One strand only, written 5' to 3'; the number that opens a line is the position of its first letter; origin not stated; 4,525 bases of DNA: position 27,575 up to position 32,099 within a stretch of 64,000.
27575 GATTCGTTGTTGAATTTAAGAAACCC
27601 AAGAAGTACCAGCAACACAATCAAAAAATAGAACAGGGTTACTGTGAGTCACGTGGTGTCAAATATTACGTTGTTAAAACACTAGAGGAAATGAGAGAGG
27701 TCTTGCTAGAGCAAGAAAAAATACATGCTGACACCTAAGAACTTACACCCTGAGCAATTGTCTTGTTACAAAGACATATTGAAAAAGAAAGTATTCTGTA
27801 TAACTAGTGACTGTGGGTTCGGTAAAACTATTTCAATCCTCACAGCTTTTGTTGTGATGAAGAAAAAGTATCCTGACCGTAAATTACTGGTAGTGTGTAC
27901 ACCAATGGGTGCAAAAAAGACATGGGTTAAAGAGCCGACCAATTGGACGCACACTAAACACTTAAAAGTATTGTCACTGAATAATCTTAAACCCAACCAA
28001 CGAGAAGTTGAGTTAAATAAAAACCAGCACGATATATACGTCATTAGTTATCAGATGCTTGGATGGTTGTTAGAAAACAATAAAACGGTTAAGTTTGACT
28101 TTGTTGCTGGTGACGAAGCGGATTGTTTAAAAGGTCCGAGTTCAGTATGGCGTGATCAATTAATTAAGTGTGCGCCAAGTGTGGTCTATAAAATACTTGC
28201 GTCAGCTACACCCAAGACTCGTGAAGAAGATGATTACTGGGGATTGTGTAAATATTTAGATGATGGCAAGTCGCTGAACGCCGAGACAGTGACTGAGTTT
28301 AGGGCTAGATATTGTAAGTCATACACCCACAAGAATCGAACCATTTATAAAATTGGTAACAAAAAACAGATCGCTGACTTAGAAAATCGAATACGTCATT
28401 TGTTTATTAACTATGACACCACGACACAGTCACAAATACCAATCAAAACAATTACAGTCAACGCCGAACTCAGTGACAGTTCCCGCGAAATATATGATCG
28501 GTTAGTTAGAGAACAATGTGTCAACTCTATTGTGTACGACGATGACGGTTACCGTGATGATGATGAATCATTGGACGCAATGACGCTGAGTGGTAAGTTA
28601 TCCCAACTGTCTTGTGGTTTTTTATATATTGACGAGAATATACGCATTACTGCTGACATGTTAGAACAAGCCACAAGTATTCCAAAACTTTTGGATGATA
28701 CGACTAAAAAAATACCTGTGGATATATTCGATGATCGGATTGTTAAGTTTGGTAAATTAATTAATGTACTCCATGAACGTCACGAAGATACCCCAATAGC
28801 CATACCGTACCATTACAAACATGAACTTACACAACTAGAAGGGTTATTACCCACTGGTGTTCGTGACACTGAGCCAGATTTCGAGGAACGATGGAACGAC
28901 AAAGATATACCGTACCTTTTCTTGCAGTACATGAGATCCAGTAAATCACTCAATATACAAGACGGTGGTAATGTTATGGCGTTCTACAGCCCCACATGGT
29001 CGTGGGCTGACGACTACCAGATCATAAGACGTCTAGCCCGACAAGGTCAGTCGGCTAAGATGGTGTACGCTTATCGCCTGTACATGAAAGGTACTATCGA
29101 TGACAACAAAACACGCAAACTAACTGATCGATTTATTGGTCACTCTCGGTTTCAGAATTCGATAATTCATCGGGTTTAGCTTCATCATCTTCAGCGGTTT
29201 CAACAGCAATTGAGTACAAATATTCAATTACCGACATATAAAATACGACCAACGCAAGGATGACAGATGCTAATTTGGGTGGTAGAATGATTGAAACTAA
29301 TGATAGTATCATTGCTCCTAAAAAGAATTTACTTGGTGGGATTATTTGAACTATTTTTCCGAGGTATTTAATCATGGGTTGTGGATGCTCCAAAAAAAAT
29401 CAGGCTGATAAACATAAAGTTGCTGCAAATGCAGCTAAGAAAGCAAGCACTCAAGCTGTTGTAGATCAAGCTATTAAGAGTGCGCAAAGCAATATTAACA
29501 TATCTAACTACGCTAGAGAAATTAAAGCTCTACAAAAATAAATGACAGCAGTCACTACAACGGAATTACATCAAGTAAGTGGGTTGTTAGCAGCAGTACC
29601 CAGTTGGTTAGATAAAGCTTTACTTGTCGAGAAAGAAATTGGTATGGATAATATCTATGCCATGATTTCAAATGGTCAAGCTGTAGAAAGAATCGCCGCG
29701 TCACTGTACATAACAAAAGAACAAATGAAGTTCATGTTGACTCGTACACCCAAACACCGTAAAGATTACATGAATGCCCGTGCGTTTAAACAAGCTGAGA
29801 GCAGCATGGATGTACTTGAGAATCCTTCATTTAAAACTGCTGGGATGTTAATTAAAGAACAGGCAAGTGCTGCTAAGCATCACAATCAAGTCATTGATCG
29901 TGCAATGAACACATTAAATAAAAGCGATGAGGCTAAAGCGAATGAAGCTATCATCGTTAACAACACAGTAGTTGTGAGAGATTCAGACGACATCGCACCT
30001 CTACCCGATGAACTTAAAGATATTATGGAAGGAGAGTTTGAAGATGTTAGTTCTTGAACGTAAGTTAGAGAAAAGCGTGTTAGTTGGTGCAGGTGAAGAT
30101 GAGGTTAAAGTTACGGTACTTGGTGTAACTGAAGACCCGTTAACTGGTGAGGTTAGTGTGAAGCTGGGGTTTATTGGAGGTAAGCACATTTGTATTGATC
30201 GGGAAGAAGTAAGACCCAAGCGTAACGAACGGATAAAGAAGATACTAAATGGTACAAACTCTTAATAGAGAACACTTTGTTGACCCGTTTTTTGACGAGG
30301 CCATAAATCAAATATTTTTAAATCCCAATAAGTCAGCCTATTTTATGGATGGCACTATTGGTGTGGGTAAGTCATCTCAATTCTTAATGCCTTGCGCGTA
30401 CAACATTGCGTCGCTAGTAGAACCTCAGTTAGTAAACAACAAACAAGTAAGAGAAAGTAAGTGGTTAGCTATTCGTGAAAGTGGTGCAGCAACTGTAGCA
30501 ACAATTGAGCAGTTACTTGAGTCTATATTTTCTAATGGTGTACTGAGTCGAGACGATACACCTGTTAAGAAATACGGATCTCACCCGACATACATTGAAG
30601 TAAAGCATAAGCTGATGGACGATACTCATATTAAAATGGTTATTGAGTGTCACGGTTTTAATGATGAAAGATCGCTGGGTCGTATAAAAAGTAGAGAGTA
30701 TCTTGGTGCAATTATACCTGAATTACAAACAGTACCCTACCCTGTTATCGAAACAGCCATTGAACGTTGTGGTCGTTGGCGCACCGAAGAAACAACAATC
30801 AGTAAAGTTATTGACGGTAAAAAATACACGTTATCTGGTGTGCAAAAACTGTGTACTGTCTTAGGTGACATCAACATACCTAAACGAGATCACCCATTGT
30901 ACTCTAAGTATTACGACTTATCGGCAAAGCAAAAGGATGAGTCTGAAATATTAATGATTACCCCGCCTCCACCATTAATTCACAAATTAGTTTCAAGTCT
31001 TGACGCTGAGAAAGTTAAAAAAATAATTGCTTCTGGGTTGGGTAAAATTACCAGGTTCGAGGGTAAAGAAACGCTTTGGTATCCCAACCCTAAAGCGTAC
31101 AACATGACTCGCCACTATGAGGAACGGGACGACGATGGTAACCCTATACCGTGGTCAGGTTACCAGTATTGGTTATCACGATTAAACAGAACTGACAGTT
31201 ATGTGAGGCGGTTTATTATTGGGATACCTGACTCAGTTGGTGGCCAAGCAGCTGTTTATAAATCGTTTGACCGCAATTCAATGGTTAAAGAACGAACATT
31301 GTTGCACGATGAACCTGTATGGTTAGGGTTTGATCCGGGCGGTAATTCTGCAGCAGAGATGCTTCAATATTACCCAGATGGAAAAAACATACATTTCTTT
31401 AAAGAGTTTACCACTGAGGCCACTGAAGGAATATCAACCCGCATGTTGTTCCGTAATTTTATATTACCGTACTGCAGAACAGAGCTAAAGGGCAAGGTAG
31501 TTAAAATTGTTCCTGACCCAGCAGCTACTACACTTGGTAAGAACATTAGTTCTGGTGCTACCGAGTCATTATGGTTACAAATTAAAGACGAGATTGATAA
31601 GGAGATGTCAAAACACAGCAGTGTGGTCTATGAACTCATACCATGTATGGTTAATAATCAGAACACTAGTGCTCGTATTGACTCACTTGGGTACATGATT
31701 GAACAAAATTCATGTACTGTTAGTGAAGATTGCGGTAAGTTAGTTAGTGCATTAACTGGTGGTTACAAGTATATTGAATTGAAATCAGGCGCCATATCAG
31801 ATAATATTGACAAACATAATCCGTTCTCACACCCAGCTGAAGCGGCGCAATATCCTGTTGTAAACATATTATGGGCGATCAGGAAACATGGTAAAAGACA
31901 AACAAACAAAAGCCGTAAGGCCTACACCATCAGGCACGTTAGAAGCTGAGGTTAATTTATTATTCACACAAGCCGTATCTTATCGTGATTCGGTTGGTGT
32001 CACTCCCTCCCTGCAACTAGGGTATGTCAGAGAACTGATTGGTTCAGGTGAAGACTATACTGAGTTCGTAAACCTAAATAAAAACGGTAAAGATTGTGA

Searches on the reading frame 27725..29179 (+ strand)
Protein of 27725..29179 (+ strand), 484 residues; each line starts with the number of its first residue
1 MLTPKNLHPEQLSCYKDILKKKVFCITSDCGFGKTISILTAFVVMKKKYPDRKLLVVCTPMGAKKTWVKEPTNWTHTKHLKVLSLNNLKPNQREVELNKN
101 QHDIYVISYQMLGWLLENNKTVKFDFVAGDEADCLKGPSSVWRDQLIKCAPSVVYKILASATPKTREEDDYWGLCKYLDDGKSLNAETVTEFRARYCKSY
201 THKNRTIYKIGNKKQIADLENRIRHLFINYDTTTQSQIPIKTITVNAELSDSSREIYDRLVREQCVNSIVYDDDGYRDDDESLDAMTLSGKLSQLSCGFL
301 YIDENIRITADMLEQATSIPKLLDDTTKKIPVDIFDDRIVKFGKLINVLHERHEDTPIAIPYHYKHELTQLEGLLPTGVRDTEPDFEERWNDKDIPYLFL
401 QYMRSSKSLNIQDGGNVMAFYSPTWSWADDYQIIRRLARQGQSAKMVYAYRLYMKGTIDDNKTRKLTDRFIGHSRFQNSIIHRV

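Call 45: search_protein_families(library=pfam, proteins=[window:27725-29179:+], max_evalue=0.01)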
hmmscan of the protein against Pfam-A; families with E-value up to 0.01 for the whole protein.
window:27725-29179:+ (484 aa): 4 families
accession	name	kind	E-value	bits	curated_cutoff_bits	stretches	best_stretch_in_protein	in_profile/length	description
PF00176.29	SNF2-rel_dom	-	6.4e-17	62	24.9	1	28-275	24-267/290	SNF2-related domain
PF00270.35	DEAD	-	3.5e-09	37.1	26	1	9-167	2-163/167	DEAD/DEAH box helicase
PF04851.21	ResIII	-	1.2e-08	35.5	22.5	1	6-163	3-162/164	Type III restriction enzyme, res subunit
PF13245.12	AAA_19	-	0.0044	17.6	25.1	0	16-113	6-103/134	AAA domain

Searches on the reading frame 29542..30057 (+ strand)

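Call 79: search_protein_families(library=pfam, proteins=[window:29542-30057:+], max_evalue=0.01)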
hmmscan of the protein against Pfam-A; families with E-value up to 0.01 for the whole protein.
window:29542-30057:+ (171 aa): 0 families

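Call 95: search_protein_families(library=phrogs, proteins=[window:29542-30057:+], max_evalue=0.01)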
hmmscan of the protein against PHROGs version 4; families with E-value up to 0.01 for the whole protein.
window:29542-30057:+ (171 aa): 1 family
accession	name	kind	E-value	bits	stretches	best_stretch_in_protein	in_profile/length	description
phrog_803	-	moron, auxiliary metabolic gene and host takeover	0.0089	17.4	0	36-104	8-83/117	host nuclease inhibitor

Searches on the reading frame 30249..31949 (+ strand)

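Call 9: search_protein_families(library=pfam, proteins=[window:30249-31949:+], max_evalue=0.01)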
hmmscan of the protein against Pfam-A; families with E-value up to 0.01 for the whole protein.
window:30249-31949:+ (566 aa): 0 families

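Call 95: search_protein_families(library=phrogs, proteins=[window:30249-31949:+], max_evalue=0.01)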
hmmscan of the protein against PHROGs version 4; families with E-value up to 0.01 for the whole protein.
window:30249-31949:+ (566 aa): 1 family
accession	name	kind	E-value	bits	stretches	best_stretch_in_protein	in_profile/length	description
phrog_10250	-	head and packaging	1.5e-05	25.8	1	334-551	23-226/228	terminase large subunit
